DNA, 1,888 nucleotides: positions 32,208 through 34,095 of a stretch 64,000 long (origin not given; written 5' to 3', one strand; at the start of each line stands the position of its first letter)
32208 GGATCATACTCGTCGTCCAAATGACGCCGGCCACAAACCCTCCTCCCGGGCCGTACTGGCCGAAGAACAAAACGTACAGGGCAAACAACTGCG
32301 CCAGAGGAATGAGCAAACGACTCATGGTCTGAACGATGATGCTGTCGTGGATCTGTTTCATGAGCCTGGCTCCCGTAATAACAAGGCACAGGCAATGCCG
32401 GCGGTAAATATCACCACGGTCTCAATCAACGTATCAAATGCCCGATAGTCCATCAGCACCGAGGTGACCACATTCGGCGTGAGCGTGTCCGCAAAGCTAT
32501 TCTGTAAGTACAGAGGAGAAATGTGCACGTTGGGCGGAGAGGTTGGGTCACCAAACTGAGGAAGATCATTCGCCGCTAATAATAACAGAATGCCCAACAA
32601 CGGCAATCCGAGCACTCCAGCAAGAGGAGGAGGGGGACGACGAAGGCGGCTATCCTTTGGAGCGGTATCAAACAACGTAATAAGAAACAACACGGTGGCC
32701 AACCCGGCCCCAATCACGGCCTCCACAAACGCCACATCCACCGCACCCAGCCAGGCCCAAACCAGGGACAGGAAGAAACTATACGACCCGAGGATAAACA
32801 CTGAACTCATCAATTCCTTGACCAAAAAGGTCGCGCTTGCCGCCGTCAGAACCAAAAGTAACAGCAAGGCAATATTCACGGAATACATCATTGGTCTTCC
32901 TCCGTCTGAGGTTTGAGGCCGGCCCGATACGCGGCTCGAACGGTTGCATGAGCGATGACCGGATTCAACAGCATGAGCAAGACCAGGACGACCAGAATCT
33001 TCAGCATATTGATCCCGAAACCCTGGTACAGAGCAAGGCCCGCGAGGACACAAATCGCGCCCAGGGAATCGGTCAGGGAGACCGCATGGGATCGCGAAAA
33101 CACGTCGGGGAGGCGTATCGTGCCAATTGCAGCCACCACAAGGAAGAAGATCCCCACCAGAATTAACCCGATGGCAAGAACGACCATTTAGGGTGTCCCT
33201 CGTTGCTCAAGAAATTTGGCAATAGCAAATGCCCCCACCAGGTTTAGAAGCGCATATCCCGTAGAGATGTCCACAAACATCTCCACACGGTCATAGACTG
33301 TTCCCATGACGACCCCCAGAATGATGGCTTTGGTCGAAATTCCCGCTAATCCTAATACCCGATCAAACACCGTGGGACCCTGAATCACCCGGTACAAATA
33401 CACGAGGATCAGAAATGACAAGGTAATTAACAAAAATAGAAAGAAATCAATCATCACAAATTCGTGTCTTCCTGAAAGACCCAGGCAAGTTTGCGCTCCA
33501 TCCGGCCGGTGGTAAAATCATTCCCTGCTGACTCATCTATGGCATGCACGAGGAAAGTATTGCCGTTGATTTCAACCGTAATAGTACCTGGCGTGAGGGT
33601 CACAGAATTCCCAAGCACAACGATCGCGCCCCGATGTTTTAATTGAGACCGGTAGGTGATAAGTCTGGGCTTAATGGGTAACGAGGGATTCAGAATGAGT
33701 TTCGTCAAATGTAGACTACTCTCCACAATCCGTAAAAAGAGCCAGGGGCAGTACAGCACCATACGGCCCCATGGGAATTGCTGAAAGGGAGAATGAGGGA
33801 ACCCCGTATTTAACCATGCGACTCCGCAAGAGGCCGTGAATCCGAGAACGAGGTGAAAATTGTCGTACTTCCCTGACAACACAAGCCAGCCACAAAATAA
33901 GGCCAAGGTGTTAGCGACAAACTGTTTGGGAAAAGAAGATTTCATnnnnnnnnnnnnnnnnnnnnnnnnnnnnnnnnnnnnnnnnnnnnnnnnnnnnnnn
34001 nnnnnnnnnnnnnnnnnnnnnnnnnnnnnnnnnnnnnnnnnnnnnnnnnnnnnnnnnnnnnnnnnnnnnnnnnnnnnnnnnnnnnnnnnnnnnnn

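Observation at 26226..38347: DabA heads a nine-gene Mrp-like cluster with three PF00361 subunits, with an MpsC-like gene divergent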

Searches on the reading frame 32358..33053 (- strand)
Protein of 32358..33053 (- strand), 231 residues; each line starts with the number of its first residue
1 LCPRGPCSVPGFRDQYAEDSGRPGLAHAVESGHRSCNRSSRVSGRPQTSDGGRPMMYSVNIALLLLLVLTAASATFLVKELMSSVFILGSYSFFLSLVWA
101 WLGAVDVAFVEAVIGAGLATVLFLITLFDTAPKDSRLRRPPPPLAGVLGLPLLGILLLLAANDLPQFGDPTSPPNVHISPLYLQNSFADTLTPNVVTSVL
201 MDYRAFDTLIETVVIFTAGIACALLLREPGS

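Call 3: search_protein_families(library=pfam, proteins=[window:32358-33053:-])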
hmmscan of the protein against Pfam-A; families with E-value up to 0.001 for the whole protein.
window:32358-33053:- (231 aa): 3 families
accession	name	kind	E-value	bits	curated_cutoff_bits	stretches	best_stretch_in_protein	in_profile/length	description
PF13244.11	MbhD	-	1.1e-13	51.5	27.2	1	66-130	1-65/67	MBH, subunit D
PF20501.3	MbhE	-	1e-07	32.3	27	1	172-227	27-82/98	MBH, subunit E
PF00499.25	Oxidored_q3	-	7.2e-05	23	33.2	1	74-178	4-99/146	NADH-ubiquinone/plastoquinone oxidoreductase chain 6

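Call 68: search_protein_families(library=ncbifam, proteins=[window:32358-33053:-], max_evalue=0.01)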
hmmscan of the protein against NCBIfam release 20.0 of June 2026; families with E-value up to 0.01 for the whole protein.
window:32358-33053:- (231 aa): 16 families
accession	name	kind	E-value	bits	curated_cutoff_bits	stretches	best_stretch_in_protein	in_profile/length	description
NF009159.0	PRK12504.1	equivalog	7e-46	156.4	141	1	55-228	2-174/178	DUF4040 domain-containing protein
NF009161.0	PRK12507.1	equivalog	2.6e-37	128.8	272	1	55-227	8-176/336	putative monovalent cation/H+ antiporter subunit B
NF009287.0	PRK12647.1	equivalog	1e-14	54.1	937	1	62-227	602-760/773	putative monovalent cation/H+ antiporter subunit A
NF009285.0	PRK12645.1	equivalog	7.6e-13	47.6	1028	1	62-226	632-790/804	Na+/H+ antiporter subunit A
NF009290.0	PRK12650.1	equivalog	9.3e-13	47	980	1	63-227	607-764/966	DUF4040 family protein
NF009288.0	PRK12648.1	equivalog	2.3e-11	42.5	1104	1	57-227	606-774/954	monovalent cation/H+ antiporter subunit A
TIGR00940.1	2a6301s01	subfamily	2.2e-10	39.5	920.45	1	60-223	623-780/793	monovalent cation:proton antiporter subunit A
NF009289.0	PRK12649.1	equivalog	3.4e-09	35.7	1117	1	60-221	621-777/789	putative monovalent cation/H+ antiporter subunit A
NF009286.0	PRK12646.1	equivalog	5.1e-08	31.9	1063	1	60-225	630-787/800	DUF4040 family protein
NF006242.0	PRK08378.1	subfamily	1.8e-07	31.5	98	1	58-127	6-74/85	hypothetical protein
NF009217.0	PRK12567.1-1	equivalog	1.3e-05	24.8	268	1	176-226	35-85/238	putative monovalent cation/H+ antiporter subunit B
NF004923.0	PRK06280.1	equivalog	3.5e-05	24.1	80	1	60-131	5-75/79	hypothetical protein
NF009229.0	PRK12579.1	equivalog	5.8e-05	22.7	229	1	189-223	40-74/258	putative monovalent cation/H+ antiporter subunit B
NF004172.0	PRK05640.1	equivalog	0.00013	22.2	156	0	193-227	114-148/152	putative monovalent cation/H+ antiporter subunit B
NF009219.0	PRK12567.1-3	equivalog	0.0007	19.2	179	1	187-227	36-76/220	putative monovalent cation/H+ antiporter subunit B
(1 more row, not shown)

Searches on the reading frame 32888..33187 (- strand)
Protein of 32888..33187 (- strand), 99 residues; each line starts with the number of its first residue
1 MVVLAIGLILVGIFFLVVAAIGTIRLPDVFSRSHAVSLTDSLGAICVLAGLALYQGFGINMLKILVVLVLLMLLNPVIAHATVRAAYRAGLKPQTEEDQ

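Call 3: search_protein_families(library=pfam, proteins=[window:32888-33187:-])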
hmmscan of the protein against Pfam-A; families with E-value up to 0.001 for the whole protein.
window:32888-33187:- (99 aa): 1 family
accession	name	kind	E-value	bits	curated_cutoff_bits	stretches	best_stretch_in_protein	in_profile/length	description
PF03334.19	PhaG_MnhG_YufB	-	1.6e-22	79.9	23.4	1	8-87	1-80/80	Na+/H+ antiporter subunit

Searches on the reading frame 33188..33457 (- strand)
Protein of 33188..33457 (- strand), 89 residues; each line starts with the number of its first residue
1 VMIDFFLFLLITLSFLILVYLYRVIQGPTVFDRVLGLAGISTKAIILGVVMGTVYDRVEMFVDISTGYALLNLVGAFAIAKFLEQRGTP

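Call 3: search_protein_families(library=pfam, proteins=[window:33188-33457:-])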
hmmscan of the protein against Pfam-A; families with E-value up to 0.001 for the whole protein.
window:33188-33457:- (89 aa): 1 family
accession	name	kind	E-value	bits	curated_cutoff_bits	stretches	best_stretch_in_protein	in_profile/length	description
PF04066.18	MrpF_PhaF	-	6.2e-10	39.8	23.3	1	32-84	2-53/53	Multiple resistance and pH regulation protein F (MrpF / PhaF)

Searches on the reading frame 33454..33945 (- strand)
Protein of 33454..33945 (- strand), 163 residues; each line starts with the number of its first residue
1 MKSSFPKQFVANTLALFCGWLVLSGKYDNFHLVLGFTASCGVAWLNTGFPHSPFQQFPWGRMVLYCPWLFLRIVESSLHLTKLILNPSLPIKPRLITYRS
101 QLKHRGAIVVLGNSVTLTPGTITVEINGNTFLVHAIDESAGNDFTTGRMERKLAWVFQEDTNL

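Call 3: search_protein_families(library=pfam, proteins=[window:33454-33945:-])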
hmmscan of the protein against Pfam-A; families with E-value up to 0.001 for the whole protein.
window:33454-33945:- (163 aa): 1 family
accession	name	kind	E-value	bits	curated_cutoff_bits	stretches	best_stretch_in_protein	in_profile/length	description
PF01899.21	MNHE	-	4.9e-31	107.9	27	1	14-154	2-143/145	Na+/H+ ion antiporter subunit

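Call 68: search_protein_families(library=ncbifam, proteins=[window:33454-33945:-], max_evalue=0.01)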
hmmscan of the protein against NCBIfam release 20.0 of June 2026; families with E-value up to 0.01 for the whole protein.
window:33454-33945:- (163 aa): 16 families
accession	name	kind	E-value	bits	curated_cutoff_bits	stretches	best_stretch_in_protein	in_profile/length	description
NF009295.0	PRK12652.1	equivalog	2.9e-28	99.1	290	1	7-157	169-324/368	monovalent cation/H+ antiporter subunit E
TIGR00942.1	2a6301s05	subfamily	1.7e-20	73.5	212.25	1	20-140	1-123/144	multicomponent Na+:H+ antiporter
NF005131.0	PRK06580.1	equivalog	1.2e-18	67.3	121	1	61-154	8-101/107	putative monovalent cation/H+ antiporter subunit E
NF006518.0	PRK08965.1-2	equivalog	1.8e-17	63.7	159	1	4-156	9-164/166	Na+/H+ antiporter subunit E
NF009292.0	PRK12651.1-3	equivalog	3.2e-14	53.3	213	1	8-138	4-135/158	Na+/H+ antiporter subunit E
NF009291.0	PRK12651.1-1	equivalog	5.6e-14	52.4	228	1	9-141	5-138/159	Na+/H+ antiporter subunit E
NF006519.0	PRK08965.1-3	equivalog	1.7e-13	50.7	190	1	13-157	7-156/158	Na+/H+ antiporter subunit E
NF009293.0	PRK12651.1-4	equivalog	5.9e-13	49.2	195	1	61-128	71-138/173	Na+/H+ antiporter subunit E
NF006520.0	PRK08965.1-4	equivalog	1.9e-11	44.2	175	1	2-157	2-161/162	Na+/H+ antiporter subunit E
NF006517.0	PRK08965.1-1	equivalog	3.8e-11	43.5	180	1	7-139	3-138/161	Na+/H+ antiporter subunit E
NF006244.0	PRK08382.1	equivalog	5.9e-11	42.7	226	1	69-143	105-181/201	putative monovalent cation/H+ antiporter subunit E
NF006245.0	PRK08383.1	subfamily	2.1e-10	40.8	192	1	58-143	61-147/168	putative monovalent cation/H+ antiporter subunit E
NF004922.0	PRK06279.1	equivalog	2.7e-07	30.9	99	1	64-129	8-71/100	putative monovalent cation/H+ antiporter subunit E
NF006521.0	PRK08965.1-5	equivalog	3.5e-06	26.7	141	1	16-143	22-151/180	Na+/H+ antiporter subunit E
NF009240.0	PRK12596.1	equivalog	5.4e-06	26.3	277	1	5-153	5-155/171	putative monovalent cation/H+ antiporter subunit E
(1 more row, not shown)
